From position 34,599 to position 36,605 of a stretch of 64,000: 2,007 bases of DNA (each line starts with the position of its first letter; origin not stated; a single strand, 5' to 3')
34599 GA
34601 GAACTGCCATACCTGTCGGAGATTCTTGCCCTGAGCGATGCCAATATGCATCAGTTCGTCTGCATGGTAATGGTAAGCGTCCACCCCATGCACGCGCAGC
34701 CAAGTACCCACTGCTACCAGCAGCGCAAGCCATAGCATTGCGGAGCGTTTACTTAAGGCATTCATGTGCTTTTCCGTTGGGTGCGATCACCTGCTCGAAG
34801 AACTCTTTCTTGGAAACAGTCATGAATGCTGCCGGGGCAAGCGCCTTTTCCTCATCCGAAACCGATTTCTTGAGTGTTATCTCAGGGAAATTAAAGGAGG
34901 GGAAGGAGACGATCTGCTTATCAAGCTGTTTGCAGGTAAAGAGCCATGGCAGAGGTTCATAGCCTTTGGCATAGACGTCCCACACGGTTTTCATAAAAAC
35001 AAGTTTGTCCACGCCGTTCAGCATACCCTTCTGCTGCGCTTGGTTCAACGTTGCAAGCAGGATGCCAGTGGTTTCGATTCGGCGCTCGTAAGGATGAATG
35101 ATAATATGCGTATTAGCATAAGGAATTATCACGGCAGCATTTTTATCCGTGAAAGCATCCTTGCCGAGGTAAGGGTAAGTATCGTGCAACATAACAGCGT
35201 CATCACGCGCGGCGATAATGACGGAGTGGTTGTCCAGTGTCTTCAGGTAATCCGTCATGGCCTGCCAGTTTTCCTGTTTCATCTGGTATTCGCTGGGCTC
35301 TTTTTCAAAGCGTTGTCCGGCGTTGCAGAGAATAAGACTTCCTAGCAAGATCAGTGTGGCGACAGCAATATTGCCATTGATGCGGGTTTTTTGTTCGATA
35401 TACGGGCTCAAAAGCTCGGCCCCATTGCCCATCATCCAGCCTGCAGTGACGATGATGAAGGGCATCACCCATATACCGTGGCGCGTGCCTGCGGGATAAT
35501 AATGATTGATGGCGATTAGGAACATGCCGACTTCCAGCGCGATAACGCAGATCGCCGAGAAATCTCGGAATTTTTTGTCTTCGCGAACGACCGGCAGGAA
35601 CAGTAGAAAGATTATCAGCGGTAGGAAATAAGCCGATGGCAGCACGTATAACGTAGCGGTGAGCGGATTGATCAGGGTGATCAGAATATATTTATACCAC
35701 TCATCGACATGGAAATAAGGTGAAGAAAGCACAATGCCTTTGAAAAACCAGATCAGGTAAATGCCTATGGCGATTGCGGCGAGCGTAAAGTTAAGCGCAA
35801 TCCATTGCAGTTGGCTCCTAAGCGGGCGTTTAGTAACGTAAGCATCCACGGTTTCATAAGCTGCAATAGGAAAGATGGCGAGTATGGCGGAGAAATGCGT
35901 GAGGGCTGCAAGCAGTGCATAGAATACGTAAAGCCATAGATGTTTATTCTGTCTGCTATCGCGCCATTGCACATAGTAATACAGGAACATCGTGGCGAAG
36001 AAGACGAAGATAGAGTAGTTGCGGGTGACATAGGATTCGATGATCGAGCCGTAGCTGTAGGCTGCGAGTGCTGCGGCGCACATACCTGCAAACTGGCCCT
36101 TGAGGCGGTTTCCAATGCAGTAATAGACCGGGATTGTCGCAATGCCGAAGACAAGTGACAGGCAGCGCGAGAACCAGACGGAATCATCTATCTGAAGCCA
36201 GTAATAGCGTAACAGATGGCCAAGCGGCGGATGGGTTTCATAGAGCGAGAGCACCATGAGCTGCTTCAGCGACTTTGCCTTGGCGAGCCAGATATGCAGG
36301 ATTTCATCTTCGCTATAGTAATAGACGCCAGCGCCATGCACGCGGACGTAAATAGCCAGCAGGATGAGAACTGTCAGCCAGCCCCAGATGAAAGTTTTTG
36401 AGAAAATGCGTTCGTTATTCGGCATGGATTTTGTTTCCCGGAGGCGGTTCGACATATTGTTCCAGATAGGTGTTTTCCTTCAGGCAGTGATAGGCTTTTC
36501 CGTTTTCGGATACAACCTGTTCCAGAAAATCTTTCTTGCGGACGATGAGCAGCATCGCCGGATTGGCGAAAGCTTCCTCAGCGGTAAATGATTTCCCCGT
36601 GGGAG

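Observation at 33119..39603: Three tandem ArnT/PMT-like GT-C glycosyltransferase paralogs divergently paired with a GT2-methyltransferase fusion, between clpP and valS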

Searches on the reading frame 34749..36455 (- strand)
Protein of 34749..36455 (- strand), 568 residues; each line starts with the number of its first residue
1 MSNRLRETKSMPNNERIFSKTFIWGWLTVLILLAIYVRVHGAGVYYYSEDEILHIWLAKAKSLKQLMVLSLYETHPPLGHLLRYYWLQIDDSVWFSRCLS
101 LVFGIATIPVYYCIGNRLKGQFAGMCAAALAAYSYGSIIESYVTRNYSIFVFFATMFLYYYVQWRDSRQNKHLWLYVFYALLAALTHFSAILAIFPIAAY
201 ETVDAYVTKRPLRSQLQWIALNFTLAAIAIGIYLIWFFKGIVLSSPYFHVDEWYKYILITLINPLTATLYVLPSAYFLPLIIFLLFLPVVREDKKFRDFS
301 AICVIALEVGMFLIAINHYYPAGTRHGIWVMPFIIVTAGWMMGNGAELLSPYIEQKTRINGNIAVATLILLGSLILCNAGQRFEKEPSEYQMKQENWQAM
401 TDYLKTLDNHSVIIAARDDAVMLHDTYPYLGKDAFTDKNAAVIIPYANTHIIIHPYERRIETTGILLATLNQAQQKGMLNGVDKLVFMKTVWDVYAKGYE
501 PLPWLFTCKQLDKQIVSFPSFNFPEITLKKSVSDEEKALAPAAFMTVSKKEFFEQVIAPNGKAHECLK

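Call 3: search_protein_families(library=pfam, proteins=[window:34749-36455:-], max_evalue=0.1)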
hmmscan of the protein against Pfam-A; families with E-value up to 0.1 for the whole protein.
window:34749-36455:- (568 aa): 2 families
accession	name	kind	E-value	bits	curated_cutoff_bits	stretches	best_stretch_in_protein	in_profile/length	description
PF13231.12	PMT_2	-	3.6e-06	27.7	26.1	1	75-229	2-155/160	Dolichyl-phosphate-mannose-protein mannosyltransferase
PF11028.14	TMEM260-like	-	0.086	13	24.2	0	121-200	86-169/179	Protein O-mannosyl-transferase TMEM260-like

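Call 4: search_protein_families(library=ncbifam, proteins=[window:34749-36455:-], max_evalue=0.1)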
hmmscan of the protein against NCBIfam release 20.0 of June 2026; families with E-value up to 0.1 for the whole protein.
window:34749-36455:- (568 aa): 0 families

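Call 8: find_homologous_proteins(query=window:34749-36455:-)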
Query window:34749-36455:- (568 aa): 16 proteins with E <= 0.001 among 8000 candidates.
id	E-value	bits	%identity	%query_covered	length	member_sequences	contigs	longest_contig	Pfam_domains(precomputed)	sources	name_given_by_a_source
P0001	0.0e+0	1280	100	98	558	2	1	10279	PF13231.13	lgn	-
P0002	1.5e-175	603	51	95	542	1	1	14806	-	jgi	-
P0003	7.2e-174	598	49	97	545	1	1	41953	-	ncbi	-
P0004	4.5e-166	572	46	97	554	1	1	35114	PF13231.13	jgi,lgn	-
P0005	3.8e-151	523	45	99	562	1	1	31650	PF02366.25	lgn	-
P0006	7.9e-138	479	43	96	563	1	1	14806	-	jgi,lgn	-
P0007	8.5e-107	377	39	97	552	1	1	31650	-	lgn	-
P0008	6.6e-88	314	35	97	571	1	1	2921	PF02366.25,PF13231.13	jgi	jgi:hypothetical protein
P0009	3.7e-85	305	34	98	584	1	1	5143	PF02366.25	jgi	jgi:hypothetical protein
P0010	5.4e-70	255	33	94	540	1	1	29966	-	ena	-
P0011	7.4e-70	255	33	94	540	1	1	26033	-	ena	-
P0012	8.8e-8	50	27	37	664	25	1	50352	PF13231.13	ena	-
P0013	9.6e-8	50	34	23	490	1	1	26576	PF13231.13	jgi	-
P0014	1.8e-6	45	37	19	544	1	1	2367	PF13231.13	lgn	-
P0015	1.0e-5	43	30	33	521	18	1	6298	PF13231.13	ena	-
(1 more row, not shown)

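Call 12: find_encoding_contigs(protein=P0003, flank=10000, max_places=2)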
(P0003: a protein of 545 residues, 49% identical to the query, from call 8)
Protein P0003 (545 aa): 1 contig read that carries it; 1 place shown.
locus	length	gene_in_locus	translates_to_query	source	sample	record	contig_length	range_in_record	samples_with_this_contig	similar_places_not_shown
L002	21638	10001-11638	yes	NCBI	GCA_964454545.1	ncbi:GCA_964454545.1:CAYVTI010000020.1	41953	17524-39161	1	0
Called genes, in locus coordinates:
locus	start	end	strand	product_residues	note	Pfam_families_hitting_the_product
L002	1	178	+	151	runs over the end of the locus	PF10604:Polyketide_cyc2 (weak), PF03364:Polyketide_cyc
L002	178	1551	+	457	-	PF09913:DUF2142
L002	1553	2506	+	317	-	PF00535:Glycos_transf_2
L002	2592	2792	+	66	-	PF04325:DUF465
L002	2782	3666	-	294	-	PF01297:ZnuA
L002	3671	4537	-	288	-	PF00950:ABC-3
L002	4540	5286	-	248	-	PF02463:SMC_N (faint), PF00005:ABC_tran, PF13304:AAA_21 (faint)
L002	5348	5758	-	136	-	PF01475:FUR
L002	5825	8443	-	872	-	PF00133:tRNA-synt_1, PF01406:tRNA-synt_1e (faint), PF09334:tRNA-synt_1g, PF13603:tRNA-synt_1_2 (weak), PF08264:Anticodon_1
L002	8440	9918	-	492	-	PF00535:Glycos_transf_2, PF13641:Glyco_tranf_2_3 (weak), PF13489:Methyltransf_23, PF07021:MetW (weak), PF08241:Methyltransf_11, PF08242:Methyltransf_12, PF13649:Methyltransf_25 (weak)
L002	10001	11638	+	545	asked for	-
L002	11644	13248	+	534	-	PF02366:PMT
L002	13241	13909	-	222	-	PF01168:Ala_racemase_N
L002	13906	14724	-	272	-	PF00795:CN_hydrolase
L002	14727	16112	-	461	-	PF02878:PGM_PMM_I, PF02879:PGM_PMM_II, PF02880:PGM_PMM_III, PF00408:PGM_PMM_IV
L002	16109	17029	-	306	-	PF00763:THF_DHG_CYH, PF02882:THF_DHG_CYH_C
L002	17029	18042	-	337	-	PF03486:HI0933_like (faint), PF07992:Pyr_redox_2, PF13738:Pyr_redox_3, PF00070:Pyr_redox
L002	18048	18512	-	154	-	-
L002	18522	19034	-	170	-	PF00300:His_Phos_1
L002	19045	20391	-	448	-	PF13742:tRNA_anti_2, PF01336:tRNA_anti-codon, PF02601:Exonuc_VII_L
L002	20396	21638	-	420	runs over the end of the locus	PF02844:GARS_N, PF01071:GARS_A, PF02843:GARS_C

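Call 13: find_encoding_contigs(protein=P0005, flank=10000, max_places=2)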
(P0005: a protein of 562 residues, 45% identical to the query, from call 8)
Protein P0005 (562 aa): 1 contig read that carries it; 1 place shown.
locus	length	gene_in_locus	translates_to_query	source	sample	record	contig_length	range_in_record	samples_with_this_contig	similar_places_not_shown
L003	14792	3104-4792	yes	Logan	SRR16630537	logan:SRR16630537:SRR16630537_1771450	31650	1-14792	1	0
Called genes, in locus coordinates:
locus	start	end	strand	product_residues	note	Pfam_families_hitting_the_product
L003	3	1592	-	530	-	?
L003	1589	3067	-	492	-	PF00535:Glycos_transf_2, PF13489:Methyltransf_23, PF07021:MetW, PF13847:Methyltransf_31 (weak), PF08241:Methyltransf_11, PF08242:Methyltransf_12, PF13649:Methyltransf_25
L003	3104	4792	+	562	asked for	PF02366:PMT (weak)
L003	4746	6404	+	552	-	-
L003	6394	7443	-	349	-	PF03330:DPBB_1, PF05036:SPOR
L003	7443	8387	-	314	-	PF13406:SLT_2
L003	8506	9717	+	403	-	PF00465:Fe-ADH, PF13685:Fe-ADH_2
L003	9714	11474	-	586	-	PF06213:CobT, PF11775:CobT_C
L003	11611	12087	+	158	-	PF00436:SSB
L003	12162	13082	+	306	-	PF01678:DAP_epimerase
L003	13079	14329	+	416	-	PF00919:UPF0004, PF04055:Radical_SAM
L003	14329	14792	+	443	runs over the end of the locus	PF01523:PmbA_TldD_1st, PF19290:PmbA_TldD_2nd, PF19289:PmbA_TldD_3rd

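Call 14: find_encoding_contigs(protein=P0010, flank=10000, max_places=2)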
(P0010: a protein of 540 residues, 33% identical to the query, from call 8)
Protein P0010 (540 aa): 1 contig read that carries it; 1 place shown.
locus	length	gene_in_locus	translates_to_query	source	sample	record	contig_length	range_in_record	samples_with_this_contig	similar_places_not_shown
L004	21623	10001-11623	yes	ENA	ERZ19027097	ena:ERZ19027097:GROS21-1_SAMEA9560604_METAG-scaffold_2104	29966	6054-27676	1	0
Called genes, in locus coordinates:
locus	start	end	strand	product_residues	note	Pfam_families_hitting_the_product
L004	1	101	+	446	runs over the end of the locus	PF00749:tRNA-synt_1c, PF19269:Anticodon_2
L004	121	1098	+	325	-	PF01073:3Beta_HSD, PF01370:Epimerase, PF02719:Polysacc_synt_2, PF04321:RmlD_sub_bind, PF07993:NAD_binding_4 (faint), PF08659:KR (faint), PF16363:GDP_Man_Dehyd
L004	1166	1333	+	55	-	PF00471:Ribosomal_L33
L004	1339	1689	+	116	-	PF02699:YajC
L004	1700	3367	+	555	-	PF21760:SecD_1st, PF22599:SecDF_P1_head, PF03176:MMPL, PF02355:SecD_SecF_C, PF00873:ACR_tran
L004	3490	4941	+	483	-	PF09913:DUF2142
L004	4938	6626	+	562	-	PF13231:PMT_2 (weak)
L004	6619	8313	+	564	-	-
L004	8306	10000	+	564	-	PF13231:PMT_2 (weak)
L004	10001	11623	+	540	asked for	-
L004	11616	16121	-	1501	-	PF00310:GATase_2, PF04898:Glu_syn_central, PF01645:Glu_synthase, PF01493:GXGXG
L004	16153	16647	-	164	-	-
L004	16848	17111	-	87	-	PF12441:CopG_antitoxin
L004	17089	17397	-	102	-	PF04365:BrnT_toxin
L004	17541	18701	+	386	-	-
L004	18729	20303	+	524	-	PF00389:2-Hacid_dh, PF02826:2-Hacid_dh_C, PF00389:2-Hacid_dh (weak), PF19304:PGDH_inter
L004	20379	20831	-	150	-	PF14489:QueF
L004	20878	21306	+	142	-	PF01220:DHquinase_II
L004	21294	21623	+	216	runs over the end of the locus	PF03009:GDPD, PF13653:GDPD_2 (weak)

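Call 18: search_solved_structures(query=A1, max_evalue=1, show_alignments=2)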
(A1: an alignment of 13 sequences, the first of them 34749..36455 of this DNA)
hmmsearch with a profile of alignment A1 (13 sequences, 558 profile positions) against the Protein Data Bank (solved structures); distinct sequences matched with E-value up to 1: 0.

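Call 21: find_related_loci(query=A1, collection=genome_contigs, flank=10000)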
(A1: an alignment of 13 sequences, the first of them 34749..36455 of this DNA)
Query A1 (568 aa) in genome_contigs; peptide patterns used: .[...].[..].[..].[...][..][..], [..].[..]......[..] (x = any residue, [..] = any of these).
105 stretches matched a pattern; 4 encode a relative of the query (tblastn E <= 1e-3); 4 distinct loci.
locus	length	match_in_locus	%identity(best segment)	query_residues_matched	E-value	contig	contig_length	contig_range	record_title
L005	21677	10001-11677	48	1-567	0e+0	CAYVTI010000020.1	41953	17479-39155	MAG TPA_asm: uncultured Rickettsiales bacterium isolate SRP272529_co2_239 genome assembly, contig: NODE_1291_length_4195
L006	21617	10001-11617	40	14-568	4e-137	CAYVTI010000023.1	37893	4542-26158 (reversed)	MAG TPA_asm: uncultured Rickettsiales bacterium isolate SRP272529_co2_239 genome assembly, contig: NODE_1540_length_3789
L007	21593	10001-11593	34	5-567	5e-96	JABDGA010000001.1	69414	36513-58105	MAG: Alphaproteobacteria bacterium isolate BWOrgHeat_Nextera20_MAG4 3300020996.a:Ga0206904_1005, whole genome shotgun se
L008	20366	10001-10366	27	49-149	5e-5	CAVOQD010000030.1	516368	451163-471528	MAG: uncultured Chloroflexia bacterium isolate MFD09964.bin.1.142 genome assembly, contig: contig_6681, whole genome sho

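Call 24: predict_structure(alignment_id=A1)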
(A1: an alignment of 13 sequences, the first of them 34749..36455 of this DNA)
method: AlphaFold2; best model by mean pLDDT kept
length: 568 residues; sequences in the alignment: 13
mean_pLDDT: 83.6   pTM: 0.86
mean pLDDT of the five models: 83.6, 82.6, 81.9, 79.4, 78.8
residues with pLDDT >= 90: 260; 70-90: 215; 50-70: 70; < 50: 23
segments of 3 or more residues with pLDDT < 50: 1-14, 494-497
pLDDT, mean of each block of 10 residues (from residue 1): 31 62 95 92 82 92 91 88 95 90 96 94 93 87 89 97 93 96 93 94 93 92 91 78 53 76 78 56 62 85 91 79 74 90 86 88 89 80 66 86 94 93 91 78 95 89 89 96 93 54 79 88 61 60 91 92 83
secondary structure, 60 per line:
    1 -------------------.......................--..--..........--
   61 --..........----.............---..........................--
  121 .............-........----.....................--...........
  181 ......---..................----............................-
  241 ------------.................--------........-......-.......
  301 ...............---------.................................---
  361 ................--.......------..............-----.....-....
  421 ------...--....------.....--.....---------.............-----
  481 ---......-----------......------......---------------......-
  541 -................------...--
elements in order: H20-42 H49-58 H63-72 H77-89 H93-118 H121-133 H135-142 H147-167 H170-186 H190-207 H212-239 H253-269 H278-285 H287-292 H294-315 H325-357 H361-376 H379-385 H394-405 E411-415 H417-420 H432-435 E442-446 E449-453 H463-475 E484-489 H501-506 E513-518 H534-539 E542-548 H549-557

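Call 35: search_protein_representatives(alignment_id=A1)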
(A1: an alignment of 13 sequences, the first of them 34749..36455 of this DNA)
Query: 13 sequences, 558 profile positions. Proteins with E-value up to 0.001 (for the whole library): 16515; up to 1e-10: 3554; up to 1e-30: 203. The best 150 are listed.
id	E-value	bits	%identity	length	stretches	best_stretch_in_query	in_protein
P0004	6.5e-243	823.7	-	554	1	13-557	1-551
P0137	5.2e-214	728.3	-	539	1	20-556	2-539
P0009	8.2e-214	727.7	-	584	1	4-556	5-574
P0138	1.0e-201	687.8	-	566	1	1-557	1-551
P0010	3.0e-198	676.3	-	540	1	18-556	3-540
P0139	1.1e-194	664.5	-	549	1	15-555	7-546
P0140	2.0e-186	637.3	-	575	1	10-556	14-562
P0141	2.3e-182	623.9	-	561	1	13-557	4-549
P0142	1.3e-180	618.1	-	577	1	10-556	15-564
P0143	4.1e-174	596.6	-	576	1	10-555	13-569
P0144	2.0e-170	584.5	-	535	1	26-556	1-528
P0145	6.9e-170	582.7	-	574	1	9-556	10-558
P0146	1.4e-169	581.6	-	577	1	9-555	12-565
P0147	9.5e-169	578.9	-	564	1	16-556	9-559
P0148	9.2e-167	572.4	-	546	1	24-556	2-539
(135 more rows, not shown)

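Call 78: find_encoding_contigs(protein=P0145, flank=8000, max_places=2)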
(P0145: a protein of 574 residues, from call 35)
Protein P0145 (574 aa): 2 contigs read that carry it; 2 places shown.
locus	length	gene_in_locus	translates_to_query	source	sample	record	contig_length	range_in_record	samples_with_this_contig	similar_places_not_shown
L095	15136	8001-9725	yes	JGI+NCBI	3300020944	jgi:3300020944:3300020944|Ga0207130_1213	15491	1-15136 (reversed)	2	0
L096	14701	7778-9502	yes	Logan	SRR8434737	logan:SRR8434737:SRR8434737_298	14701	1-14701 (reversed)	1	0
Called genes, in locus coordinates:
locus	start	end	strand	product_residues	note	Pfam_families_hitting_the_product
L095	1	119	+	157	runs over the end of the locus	?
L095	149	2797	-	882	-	PF00133:tRNA-synt_1, PF01406:tRNA-synt_1e (faint), PF09334:tRNA-synt_1g, PF13603:tRNA-synt_1_2 (faint), PF08264:Anticodon_1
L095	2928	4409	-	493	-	PF00535:Glycos_transf_2, PF13489:Methyltransf_23, PF08241:Methyltransf_11 (faint), PF08242:Methyltransf_12 (weak)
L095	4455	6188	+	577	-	PF02366:PMT (weak)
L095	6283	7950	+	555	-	PF02366:PMT (weak)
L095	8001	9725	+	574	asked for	PF13231:PMT_2 (weak)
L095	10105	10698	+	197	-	-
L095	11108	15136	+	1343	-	?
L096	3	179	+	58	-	?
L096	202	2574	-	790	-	PF00133:tRNA-synt_1, PF01406:tRNA-synt_1e (faint), PF09334:tRNA-synt_1g, PF13603:tRNA-synt_1_2 (weak), PF08264:Anticodon_1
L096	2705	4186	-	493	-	PF00535:Glycos_transf_2, PF13489:Methyltransf_23, PF08241:Methyltransf_11 (faint), PF08242:Methyltransf_12 (weak)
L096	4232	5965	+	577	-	PF02366:PMT (weak)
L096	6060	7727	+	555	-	PF02366:PMT (weak)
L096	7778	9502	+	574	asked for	PF13231:PMT_2 (weak)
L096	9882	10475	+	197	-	-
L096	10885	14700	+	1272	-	?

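Call 79: find_encoding_contigs(protein=P0140, flank=8000, max_places=2)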
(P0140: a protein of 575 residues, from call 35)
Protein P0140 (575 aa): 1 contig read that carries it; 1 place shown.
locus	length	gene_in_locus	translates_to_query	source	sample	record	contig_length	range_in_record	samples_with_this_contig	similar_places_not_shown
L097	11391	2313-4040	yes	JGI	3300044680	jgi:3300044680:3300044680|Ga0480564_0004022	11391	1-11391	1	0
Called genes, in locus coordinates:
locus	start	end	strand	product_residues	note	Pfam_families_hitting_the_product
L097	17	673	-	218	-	PF00574:CLP_protease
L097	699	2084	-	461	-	PF05697:Trigger_N, PF00254:FKBP_C, PF05698:Trigger_C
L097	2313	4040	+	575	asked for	-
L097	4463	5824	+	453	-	-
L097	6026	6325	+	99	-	PF09907:HigB_toxin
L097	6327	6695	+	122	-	PF01381:HTH_3 (weak)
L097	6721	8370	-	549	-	-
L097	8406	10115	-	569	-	PF02366:PMT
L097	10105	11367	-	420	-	-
